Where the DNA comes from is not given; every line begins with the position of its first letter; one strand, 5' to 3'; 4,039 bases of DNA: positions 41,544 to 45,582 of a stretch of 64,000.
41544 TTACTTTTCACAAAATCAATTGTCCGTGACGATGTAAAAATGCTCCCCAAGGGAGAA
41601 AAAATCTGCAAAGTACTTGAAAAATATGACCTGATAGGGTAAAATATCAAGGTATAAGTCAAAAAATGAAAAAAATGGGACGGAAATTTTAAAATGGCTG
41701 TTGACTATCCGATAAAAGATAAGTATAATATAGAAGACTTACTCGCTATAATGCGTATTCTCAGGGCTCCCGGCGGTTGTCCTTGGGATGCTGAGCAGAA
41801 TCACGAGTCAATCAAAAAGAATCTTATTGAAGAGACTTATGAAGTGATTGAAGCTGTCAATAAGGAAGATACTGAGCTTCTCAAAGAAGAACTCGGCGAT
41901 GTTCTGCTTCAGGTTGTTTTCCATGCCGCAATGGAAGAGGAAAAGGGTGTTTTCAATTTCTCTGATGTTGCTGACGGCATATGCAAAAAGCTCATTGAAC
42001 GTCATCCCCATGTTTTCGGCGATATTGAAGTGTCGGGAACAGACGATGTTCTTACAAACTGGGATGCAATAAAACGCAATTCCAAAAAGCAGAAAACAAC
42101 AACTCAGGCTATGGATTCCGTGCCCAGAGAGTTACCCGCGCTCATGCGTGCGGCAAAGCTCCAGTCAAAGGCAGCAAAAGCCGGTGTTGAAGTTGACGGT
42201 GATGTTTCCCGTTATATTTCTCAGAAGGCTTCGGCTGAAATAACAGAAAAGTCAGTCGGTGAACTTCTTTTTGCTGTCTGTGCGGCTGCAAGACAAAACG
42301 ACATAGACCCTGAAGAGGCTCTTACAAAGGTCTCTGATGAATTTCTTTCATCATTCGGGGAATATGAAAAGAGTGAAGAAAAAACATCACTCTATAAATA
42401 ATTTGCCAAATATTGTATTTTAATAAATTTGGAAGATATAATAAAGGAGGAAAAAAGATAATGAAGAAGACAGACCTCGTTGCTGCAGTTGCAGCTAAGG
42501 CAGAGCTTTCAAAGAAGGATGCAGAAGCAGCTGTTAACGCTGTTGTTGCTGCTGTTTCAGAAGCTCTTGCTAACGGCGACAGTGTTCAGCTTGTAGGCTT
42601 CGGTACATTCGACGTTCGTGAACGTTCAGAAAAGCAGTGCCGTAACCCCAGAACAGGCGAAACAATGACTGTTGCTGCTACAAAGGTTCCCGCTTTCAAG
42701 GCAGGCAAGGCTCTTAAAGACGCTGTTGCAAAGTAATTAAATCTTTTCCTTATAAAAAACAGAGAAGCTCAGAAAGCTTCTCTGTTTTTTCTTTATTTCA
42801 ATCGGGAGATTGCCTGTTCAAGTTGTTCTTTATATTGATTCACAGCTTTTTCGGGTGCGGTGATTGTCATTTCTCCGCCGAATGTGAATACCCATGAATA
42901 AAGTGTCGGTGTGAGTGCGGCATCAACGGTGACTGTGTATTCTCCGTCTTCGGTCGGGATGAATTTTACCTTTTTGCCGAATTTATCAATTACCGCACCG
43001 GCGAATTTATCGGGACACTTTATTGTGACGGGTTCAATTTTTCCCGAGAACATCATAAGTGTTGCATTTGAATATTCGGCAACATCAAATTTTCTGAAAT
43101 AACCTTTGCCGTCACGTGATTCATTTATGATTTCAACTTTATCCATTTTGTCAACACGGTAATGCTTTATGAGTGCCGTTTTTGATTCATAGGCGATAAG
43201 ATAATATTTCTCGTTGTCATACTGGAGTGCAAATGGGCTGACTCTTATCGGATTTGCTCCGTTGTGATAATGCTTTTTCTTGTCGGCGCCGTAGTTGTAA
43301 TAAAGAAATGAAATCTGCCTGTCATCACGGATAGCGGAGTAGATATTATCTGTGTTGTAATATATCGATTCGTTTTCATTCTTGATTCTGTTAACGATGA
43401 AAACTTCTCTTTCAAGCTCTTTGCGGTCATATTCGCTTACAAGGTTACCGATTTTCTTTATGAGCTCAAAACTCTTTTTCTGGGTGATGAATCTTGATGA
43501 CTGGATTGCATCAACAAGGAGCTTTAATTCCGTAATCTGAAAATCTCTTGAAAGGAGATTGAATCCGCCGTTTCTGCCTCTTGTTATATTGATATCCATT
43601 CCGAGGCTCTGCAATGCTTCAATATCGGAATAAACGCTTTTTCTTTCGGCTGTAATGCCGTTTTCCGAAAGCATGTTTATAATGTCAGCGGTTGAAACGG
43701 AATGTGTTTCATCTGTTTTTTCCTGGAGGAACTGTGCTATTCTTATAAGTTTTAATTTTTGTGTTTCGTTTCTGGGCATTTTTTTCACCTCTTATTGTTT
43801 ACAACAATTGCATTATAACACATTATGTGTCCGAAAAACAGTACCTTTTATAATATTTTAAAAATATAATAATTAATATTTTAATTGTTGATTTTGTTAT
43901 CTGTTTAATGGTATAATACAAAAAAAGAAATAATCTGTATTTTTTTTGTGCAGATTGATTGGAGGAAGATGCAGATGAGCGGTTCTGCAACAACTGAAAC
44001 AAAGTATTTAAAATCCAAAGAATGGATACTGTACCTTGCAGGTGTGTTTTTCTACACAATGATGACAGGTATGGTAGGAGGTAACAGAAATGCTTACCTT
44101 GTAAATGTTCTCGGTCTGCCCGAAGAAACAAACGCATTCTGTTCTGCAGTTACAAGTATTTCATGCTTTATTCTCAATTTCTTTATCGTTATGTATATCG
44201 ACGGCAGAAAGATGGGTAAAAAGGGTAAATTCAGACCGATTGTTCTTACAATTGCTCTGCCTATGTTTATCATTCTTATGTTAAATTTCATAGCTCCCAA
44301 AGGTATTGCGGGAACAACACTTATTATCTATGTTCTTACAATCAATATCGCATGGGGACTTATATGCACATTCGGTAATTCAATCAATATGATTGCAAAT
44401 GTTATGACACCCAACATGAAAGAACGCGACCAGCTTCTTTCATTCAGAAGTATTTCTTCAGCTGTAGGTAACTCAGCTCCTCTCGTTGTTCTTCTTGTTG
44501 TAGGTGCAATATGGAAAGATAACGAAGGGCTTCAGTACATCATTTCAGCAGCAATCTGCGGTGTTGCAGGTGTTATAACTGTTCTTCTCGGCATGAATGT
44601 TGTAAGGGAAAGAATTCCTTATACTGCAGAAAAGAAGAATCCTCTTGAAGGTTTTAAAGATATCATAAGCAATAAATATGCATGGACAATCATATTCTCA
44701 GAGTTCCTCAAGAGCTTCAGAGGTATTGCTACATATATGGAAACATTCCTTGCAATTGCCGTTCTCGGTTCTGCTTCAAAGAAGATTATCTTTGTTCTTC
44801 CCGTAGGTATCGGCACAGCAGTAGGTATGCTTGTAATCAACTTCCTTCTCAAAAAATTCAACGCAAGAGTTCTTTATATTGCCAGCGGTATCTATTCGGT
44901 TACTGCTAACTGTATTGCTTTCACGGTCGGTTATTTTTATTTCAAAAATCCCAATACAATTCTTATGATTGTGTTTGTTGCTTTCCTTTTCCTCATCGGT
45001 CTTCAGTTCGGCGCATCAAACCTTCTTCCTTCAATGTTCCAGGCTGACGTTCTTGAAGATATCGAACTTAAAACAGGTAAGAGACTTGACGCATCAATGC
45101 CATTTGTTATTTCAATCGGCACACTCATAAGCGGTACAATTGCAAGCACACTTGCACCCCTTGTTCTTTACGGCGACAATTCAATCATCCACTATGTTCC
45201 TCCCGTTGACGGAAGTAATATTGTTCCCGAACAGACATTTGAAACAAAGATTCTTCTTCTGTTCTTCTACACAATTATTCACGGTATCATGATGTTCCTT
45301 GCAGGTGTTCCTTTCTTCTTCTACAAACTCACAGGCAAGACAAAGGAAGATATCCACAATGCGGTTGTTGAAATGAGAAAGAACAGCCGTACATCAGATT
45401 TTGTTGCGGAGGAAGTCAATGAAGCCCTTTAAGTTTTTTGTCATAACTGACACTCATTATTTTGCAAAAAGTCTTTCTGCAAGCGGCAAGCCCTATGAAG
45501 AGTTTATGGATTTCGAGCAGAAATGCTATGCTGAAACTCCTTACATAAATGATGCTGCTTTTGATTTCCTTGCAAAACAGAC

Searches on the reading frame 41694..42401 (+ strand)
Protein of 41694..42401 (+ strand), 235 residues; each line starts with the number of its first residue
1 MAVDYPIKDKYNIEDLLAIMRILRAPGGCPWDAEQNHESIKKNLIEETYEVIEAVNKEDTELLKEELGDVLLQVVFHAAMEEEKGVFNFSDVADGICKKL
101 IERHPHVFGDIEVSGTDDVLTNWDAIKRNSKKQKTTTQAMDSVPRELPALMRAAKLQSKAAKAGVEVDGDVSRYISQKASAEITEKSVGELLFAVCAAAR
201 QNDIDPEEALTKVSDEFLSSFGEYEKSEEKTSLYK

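Call 59: search_protein_families(library=pfam, proteins=[window:41694-42401:+])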
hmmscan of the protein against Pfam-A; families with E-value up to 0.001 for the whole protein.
window:41694-42401:+ (235 aa): 3 families
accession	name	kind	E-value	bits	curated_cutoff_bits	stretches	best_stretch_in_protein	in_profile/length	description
PF03819.22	MazG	-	1.3e-30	106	22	1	35-108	1-74/74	MazG nucleotide pyrophosphohydrolase domain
PF01503.22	PRA-PH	-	1.5e-05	25.7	21.3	0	31-74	20-64/86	Phosphoribosyl-ATP pyrophosphohydrolase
PF06076.17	Orthopox_F14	-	0.00038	21.1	27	0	162-222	7-69/73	Orthopoxvirus F14 protein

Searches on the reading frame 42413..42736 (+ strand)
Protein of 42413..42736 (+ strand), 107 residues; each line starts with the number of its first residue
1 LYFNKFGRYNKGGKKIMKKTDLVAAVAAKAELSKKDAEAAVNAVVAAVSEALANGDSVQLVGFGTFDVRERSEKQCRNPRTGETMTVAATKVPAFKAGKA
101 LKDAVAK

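Call 25: search_protein_families(library=pfam, proteins=[window:42413-42736:+])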
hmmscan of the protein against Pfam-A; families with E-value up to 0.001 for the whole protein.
window:42413-42736:+ (107 aa): 5 families
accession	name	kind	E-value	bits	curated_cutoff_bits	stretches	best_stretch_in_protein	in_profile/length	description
PF00216.26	Bac_DNA_binding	-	2.4e-33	114.6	22.4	1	17-105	1-89/90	Bacterial DNA-binding protein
PF18291.6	HU-HIG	-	2.8e-07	31.1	26.2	1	18-106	33-119/125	HU domain fused to wHTH, Ig, or Glycine-rich motif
PF18289.6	HU-CCDC81_euk_2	-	2.9e-05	24.4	26.1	1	24-71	8-57/75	CCDC81 eukaryotic HU domain 2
PF18175.6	HU-CCDC81_bac_2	-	0.00015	22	35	1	22-70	3-51/70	CCDC81-like prokaryotic HU domain 2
PF10025.14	DUF2267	-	0.00017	22.3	29.8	1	14-57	65-108/122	Uncharacterized conserved protein (DUF2267)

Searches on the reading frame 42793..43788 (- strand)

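Call 59: search_protein_families(library=pfam, proteins=[window:42793-43788:-])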
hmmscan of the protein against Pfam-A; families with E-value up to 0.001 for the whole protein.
window:42793-43788:- (331 aa): 2 families
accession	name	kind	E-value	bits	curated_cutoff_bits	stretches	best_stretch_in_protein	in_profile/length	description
PF13280.12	WYL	-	1.3e-10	41.6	21.8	1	147-220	4-70/70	WYL domain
PF25583.1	WCX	-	8.2e-09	36.1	23.9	1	252-326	3-75/76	WCX domain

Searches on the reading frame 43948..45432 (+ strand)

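Call 59: search_protein_families(library=pfam, proteins=[window:43948-45432:+])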
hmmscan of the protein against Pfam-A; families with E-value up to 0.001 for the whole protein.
window:43948-45432:+ (494 aa): 1 family
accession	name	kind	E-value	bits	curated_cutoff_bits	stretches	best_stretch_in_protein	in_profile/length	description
PF13347.12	MFS_2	-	5.2e-24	85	27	1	29-462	2-426/427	MFS/sugar transport protein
